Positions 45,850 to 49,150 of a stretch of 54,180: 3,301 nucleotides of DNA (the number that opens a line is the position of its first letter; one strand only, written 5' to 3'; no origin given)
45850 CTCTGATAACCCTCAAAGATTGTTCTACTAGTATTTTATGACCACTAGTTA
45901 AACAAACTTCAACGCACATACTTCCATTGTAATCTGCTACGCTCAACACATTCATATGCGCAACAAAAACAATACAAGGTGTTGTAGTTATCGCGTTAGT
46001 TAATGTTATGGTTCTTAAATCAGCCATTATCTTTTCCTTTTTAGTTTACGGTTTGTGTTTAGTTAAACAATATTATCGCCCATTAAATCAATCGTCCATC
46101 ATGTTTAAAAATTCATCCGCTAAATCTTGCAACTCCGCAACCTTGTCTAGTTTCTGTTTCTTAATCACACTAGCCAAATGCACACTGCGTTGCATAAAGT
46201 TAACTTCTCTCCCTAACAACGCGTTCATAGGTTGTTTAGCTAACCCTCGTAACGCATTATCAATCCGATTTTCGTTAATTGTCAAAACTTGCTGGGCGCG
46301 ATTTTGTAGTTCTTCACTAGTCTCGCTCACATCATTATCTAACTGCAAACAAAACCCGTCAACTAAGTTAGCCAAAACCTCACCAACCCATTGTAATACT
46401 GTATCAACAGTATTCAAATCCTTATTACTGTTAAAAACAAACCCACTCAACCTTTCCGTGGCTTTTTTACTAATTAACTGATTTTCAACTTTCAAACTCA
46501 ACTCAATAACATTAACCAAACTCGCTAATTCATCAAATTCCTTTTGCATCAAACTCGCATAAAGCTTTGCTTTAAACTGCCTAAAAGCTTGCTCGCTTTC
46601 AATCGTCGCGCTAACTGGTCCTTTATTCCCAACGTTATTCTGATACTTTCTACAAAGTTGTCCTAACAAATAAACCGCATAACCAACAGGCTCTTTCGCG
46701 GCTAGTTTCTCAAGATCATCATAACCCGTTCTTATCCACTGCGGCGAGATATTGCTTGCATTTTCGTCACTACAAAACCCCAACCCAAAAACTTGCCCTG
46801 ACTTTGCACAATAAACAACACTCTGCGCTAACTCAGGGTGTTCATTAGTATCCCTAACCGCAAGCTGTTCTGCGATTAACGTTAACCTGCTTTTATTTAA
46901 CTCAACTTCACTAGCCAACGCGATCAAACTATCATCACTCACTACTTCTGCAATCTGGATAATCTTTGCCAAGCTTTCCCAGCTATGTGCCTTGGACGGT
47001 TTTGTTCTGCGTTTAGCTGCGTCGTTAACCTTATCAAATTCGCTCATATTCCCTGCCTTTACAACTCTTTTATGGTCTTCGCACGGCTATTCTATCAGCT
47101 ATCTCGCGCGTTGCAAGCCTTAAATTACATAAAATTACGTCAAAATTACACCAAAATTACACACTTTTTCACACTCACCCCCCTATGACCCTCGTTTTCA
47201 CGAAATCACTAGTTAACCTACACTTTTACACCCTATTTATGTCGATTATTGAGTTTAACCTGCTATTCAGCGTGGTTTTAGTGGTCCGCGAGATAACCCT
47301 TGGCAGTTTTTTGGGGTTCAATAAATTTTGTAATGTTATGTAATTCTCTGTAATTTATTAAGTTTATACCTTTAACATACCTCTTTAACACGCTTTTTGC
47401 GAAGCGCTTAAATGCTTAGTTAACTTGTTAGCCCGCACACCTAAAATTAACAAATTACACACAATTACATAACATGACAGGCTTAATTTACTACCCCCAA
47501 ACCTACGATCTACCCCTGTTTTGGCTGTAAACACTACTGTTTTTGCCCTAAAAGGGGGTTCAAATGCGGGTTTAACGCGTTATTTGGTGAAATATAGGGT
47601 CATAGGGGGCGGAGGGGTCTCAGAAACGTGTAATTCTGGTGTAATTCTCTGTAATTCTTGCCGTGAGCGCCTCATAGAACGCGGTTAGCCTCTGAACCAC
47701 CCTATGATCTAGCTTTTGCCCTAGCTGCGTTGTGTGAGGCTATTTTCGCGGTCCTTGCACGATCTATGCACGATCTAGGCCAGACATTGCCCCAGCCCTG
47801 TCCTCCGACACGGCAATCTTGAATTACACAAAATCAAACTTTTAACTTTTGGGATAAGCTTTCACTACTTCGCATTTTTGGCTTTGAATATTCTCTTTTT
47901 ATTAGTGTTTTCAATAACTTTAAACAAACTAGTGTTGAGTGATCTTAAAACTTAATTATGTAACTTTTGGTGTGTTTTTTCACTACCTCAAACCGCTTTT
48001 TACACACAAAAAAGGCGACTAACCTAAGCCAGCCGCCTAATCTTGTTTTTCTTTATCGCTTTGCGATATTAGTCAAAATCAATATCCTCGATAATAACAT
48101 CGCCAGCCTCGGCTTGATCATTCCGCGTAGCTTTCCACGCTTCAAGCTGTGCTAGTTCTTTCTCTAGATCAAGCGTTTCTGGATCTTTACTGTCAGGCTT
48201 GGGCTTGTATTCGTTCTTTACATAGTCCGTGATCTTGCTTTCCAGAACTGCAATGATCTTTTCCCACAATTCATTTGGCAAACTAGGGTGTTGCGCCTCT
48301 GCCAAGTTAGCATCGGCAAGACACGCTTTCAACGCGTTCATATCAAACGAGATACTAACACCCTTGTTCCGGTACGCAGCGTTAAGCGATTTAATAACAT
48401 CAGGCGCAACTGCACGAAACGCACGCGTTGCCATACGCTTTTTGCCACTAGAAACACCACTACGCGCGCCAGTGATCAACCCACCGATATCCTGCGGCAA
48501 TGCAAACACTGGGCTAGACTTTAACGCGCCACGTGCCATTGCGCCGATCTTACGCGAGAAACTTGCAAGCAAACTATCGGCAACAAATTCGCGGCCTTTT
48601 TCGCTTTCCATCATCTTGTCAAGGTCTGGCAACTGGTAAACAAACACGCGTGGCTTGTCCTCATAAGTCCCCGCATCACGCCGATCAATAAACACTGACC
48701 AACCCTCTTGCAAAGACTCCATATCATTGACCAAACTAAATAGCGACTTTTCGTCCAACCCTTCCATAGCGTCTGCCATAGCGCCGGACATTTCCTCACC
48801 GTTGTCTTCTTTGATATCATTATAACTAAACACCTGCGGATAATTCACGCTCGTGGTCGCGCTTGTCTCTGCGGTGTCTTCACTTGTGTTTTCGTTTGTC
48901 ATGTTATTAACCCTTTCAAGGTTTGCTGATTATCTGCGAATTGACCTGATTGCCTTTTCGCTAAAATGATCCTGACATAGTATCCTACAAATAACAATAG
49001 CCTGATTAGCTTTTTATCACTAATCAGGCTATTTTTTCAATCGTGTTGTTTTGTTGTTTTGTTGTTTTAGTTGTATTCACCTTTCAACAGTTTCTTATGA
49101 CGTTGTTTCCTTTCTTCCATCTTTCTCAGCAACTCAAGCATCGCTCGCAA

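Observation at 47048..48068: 1-kb ORF-free region packed with helically phased TGTAATT iterons in four clusters of alternating orientation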

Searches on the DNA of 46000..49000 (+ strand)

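Call 7: search_dna_similar(query=window:46000-49000:+, collection=phages, mode=near, max_rows=30)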
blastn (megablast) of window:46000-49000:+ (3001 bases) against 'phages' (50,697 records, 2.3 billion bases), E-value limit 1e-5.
No match.

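Call 15: search_dna_similar(query=window:46900-48200:+, collection=phages, mode=distant, max_rows=20)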
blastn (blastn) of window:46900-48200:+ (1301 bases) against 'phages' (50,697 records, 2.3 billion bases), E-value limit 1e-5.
No match.

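Call 87: search_rna_families(source=window, start=46900, end=48200, threshold=evalue, max_evalue=1)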
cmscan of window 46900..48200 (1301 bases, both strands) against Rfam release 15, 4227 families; matches with E-value up to 1: 2.
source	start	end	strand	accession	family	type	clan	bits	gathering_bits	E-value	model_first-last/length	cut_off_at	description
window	47999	48169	-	RF00557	L10_leader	Cis-reg; leader;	-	23.7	44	0.23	1-138/138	no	Ribosomal protein L10 leader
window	48001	48121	-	RF00558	L20_leader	Cis-reg; leader;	-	19.1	58.7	0.78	1-127/127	no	Ribosomal protein L20 leader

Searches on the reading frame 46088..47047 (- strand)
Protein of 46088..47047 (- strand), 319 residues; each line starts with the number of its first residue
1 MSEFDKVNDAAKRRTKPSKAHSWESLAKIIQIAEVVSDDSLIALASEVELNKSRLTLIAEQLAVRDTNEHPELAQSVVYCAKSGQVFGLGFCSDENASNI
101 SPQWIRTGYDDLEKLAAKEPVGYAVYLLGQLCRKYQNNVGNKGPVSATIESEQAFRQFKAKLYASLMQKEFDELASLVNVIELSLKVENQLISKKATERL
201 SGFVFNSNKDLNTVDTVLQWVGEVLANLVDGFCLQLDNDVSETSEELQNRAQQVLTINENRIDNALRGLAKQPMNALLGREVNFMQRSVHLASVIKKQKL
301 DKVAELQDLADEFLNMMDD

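Call 10: search_protein_families(library=phrogs, proteins=[window:46088-47047:-], max_evalue=0.01)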
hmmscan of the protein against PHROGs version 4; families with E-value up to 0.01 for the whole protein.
window:46088-47047:- (319 aa): 0 families

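Call 12: search_protein_families(library=pfam, proteins=[window:46088-47047:-], max_evalue=0.01)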
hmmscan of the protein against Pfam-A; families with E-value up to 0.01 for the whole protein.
window:46088-47047:- (319 aa): 0 families

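Call 17: find_related_loci(query=window:46088-47047:-, collection=viral_contigs, flank=6000)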
Query window:46088-47047:- (319 aa) in viral_contigs; peptide patterns used: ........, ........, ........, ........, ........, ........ (x = any residue, [..] = any of these).
4 stretches matched a pattern, but none encodes a relative of the query by tblastn (E <= 1e-3).

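Call 19: find_encoding_contigs(protein=window:46088-47047:-, flank=8000, max_places=8)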
Protein window:46088-47047:- (319 aa): 2 contigs read that carry it; 1 place shown.
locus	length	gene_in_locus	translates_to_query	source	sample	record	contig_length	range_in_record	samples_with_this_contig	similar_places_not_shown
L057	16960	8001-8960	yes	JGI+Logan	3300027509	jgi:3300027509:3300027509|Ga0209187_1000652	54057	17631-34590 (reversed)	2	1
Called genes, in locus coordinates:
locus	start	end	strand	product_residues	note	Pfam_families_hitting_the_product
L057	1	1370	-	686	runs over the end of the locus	-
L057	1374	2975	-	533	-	-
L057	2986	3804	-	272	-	-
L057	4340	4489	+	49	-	-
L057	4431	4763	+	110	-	-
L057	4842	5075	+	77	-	-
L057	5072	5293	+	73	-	-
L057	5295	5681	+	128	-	-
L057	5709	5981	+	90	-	-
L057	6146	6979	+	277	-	-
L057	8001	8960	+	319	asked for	-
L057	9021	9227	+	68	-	-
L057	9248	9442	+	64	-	-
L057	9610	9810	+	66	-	-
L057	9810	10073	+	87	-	-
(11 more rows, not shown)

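Call 21: find_homologous_proteins(query=window:46088-47047:-)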
Query window:46088-47047:- (319 aa): 1 proteins with E <= 0.001 among 4121 candidates.
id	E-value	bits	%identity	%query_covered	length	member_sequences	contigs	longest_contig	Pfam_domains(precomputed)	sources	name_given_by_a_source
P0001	2.5e-201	685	100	100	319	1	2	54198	-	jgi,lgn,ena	-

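Call 58: predict_structure(protein=window:46088-47047:-)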
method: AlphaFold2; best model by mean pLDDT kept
length: 319 residues; sequences in the alignment: 1
mean_pLDDT: 35.8   pTM: 0.23
mean pLDDT of the five models: 35.8, 34.1, 34.0, 32.0, 30.4
residues with pLDDT >= 90: 0; 70-90: 0; 50-70: 2; < 50: 317
segments of 3 or more residues with pLDDT < 50: 1-242, 245-319
pLDDT, mean of each block of 10 residues (from residue 1): 41 37 30 28 28 36 36 37 32 32 32 35 36 33 28 37 34 35 34 36 37 40 44 39 45 41 37 32 39 38 41 37
secondary structure, 60 per line:
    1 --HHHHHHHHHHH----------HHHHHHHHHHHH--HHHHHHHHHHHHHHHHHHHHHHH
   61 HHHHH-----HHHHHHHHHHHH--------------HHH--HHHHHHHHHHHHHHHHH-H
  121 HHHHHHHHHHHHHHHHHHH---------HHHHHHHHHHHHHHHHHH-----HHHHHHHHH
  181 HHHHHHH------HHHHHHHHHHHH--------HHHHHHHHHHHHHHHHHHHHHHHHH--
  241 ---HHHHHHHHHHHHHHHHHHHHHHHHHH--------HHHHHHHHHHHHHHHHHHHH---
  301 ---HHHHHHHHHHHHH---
elements in order: H3-13 H24-35 H38-65 H71-82 H102-118 H120-139 H149-166 H172-187 H194-205 H214-238 H244-269 H278-297 H304-316

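Call 76: search_protein_families(library=phrogs, alignment_id=A5, max_evalue=0.01)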
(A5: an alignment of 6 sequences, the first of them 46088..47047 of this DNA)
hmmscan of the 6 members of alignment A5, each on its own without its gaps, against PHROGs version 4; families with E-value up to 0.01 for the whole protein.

A. member 1, window:46088-47047:- (319 aa): 0 families

B. families by the number of members that match (of 6 scanned): 0 families

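Call 77: search_solved_structures(query=A5, max_evalue=1)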
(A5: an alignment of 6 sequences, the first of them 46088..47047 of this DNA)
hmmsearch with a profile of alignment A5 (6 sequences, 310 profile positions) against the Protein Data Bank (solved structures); distinct sequences matched with E-value up to 1: 6.
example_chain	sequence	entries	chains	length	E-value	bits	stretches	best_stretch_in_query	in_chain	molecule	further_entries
3f02_A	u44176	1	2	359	0.12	15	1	157-235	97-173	Neuroserpin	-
3fgq_A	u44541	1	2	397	0.14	14.7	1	157-235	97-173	Neuroserpin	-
3f5n_A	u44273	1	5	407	0.14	14.7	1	157-235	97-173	Neuroserpin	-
1jjo_C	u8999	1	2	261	0.19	14.3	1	162-232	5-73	NEUROSERPIN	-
2p5k_A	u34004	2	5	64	0.4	13.2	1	241-276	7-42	Arginine repressor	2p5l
4gos_A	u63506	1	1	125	0.67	12.5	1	192-260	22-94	V-set domain-containing T-cell activation inhibitor 1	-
